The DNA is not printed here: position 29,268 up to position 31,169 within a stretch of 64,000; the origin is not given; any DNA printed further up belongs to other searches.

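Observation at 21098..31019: Ten-gene membrane-lipid remodelling / glycolipid island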

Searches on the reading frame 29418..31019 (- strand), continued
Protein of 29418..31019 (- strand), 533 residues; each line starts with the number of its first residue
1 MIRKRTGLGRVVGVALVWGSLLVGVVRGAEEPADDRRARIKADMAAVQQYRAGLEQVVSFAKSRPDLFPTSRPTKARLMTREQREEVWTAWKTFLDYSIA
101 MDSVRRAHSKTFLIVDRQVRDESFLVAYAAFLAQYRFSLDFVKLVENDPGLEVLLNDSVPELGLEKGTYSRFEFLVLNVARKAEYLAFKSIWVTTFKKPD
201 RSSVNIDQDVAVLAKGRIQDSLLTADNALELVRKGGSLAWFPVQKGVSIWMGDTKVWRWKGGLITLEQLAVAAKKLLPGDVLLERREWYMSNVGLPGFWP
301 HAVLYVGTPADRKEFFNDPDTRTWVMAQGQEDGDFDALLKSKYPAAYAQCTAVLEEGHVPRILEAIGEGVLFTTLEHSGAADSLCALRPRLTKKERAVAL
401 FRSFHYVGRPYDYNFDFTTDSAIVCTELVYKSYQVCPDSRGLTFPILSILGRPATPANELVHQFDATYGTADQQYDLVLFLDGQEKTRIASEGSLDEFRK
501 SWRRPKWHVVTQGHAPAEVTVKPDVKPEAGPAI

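Call 63: search_protein_families(library=ncbifam, proteins=[L005:20258-21022:+, L005:19041-20261:+, L062:9228-9821:+, L038:11359-12477:+], max_evalue=0.001)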
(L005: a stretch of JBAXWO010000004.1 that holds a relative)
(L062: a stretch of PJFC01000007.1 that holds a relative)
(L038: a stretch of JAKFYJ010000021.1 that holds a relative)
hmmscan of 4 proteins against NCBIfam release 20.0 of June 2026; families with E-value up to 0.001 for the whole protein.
L005:20258-21022:+ (254 aa): 0 families

L005:19041-20261:+ (406 aa): 3 families
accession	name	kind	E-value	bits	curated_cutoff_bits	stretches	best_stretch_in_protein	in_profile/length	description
TIGR00530.1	AGP_acyltrn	subfamily_domain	1e-06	28.5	102.95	1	53-166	11-120/130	1-acylglycerol-3-phosphate O-acyltransferase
NF005959.0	PRK08043.1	equivalog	0.00031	19.1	886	1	58-165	28-127/719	bifunctional acyl-ACP--phospholipid O-acyltransferase/long-chain-fatty-acid--ACP ligase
NF006386.0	PRK08633.1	equivalog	0.00063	17.6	1221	1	56-165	439-541/1147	acyl-[ACP]--phospholipid O-acyltransferase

L062:9228-9821:+ (197 aa): 0 families

L038:11359-12477:+ (372 aa): 0 families

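Call 84: search_protein_families(library=pfam, proteins=[L027:7383-8018:+, L027:8066-8650:+, L027:8720-9574:+, L070:6976-7893:+, L070:7980-8495:+, L070:6432-7151:+, L015:7373-8482:+, L015:8428-10566:+, L015:10610-11179:+, L019:6649-7758:+], max_evalue=0.001)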
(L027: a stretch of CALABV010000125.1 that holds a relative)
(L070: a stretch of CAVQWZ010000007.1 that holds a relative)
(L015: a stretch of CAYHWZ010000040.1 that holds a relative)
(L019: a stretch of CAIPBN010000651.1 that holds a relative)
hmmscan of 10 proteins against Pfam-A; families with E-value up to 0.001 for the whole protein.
L027:7383-8018:+ (211 aa): 0 families

L027:8066-8650:+ (194 aa): 1 family
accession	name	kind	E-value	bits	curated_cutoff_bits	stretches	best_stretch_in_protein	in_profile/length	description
PF03734.19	YkuD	-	2e-20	74.3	23.4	1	58-192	3-146/146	L,D-transpeptidase catalytic domain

L027:8720-9574:+ (284 aa): 1 family
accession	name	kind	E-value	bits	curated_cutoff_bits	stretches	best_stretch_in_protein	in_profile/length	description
PF04402.19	SIMPL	-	1.5e-40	140.1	25.2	1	59-280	1-205/205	Protein of unknown function (DUF541)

L070:6976-7893:+ (305 aa): 2 families
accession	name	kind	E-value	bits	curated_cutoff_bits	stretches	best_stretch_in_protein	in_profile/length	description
PF00075.30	RNase_H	-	1.7e-37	129.2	25.8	1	118-252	4-140/141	RNase H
PF01367.25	5_3_exonuc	-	8.3e-31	106.8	40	1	1-91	6-96/97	5'-3' exonuclease, C-terminal SAM fold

L070:7980-8495:+ (171 aa): 4 families
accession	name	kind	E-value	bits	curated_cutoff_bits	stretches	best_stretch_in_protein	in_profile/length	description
PF13508.13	Acetyltransf_7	-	2.3e-10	41.1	27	1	43-121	4-83/84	Acetyltransferase (GNAT) domain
PF00583.31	Acetyltransf_1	-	4e-10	40.4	20.7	1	15-98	5-86/116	Acetyltransferase (GNAT) family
PF13527.13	Acetyltransf_9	-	3e-07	30.9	25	1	3-121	2-125/127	Acetyltransferase (GNAT) domain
PF13673.13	Acetyltransf_10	-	9.6e-05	22.8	23.6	1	43-126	32-113/128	Acetyltransferase (GNAT) domain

L070:6432-7151:+ (239 aa): 1 family
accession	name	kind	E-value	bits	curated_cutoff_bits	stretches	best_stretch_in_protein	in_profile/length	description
PF02739.22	5_3_exonuc_N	-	8.9e-59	198.3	34.3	1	14-163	2-150/164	5'-3' exonuclease, N-terminal resolvase-like domain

L015:7373-8482:+ (369 aa): 1 family
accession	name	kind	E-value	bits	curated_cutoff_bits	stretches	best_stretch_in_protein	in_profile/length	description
PF09949.15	APP1_cat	-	4.4e-49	166.8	27.1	1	181-330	1-154/154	Phosphatidate phosphatase APP1, catalytic domain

L015:8428-10566:+ (712 aa): 1 family
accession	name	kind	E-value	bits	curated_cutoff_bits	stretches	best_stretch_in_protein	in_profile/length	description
PF05708.18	Peptidase_C92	-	1.3e-17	64.8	27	1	295-492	2-155/166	Permuted papain-like amidase enzyme, YaeF/YiiX, C92 family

L015:10610-11179:+ (189 aa): 0 families

L019:6649-7758:+ (370 aa): 1 family
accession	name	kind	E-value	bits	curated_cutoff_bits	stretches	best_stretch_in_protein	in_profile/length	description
PF09949.15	APP1_cat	-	1.7e-39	135.7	27.1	1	239-370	1-136/154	Phosphatidate phosphatase APP1, catalytic domain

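Call 89: list_cluster_members(proteins=[P0273, window:29418-31019:-, window:23092-26490:-])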
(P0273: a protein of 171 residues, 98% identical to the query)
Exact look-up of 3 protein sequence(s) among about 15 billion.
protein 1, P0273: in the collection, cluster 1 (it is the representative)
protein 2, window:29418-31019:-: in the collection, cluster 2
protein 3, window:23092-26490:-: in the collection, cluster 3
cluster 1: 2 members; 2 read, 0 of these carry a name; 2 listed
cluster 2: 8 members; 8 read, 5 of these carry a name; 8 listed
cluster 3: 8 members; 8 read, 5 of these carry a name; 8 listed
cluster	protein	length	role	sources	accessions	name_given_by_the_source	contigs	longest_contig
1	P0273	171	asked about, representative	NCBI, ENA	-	-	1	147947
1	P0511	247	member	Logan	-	-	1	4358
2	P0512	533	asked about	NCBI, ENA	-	-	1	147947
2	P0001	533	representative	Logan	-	-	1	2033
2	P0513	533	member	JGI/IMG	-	hypothetical protein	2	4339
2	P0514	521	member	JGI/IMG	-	hypothetical protein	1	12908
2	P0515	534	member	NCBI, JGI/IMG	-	hypothetical protein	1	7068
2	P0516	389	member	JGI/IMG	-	hypothetical protein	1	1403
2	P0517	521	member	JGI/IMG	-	hypothetical protein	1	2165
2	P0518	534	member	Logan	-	-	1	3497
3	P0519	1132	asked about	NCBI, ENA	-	-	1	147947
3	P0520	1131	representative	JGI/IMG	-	acyl-[acyl-carrier-protein]-phospholipid ...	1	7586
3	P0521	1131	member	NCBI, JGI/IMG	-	acyl-[acyl-carrier-protein]-phospholipid ...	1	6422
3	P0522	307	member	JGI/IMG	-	acyl-[acyl-carrier-protein]-phospholipid ...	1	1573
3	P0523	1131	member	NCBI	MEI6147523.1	MAG: acyl-[ACP]--phospholipid O-acyltransferase [bacterium]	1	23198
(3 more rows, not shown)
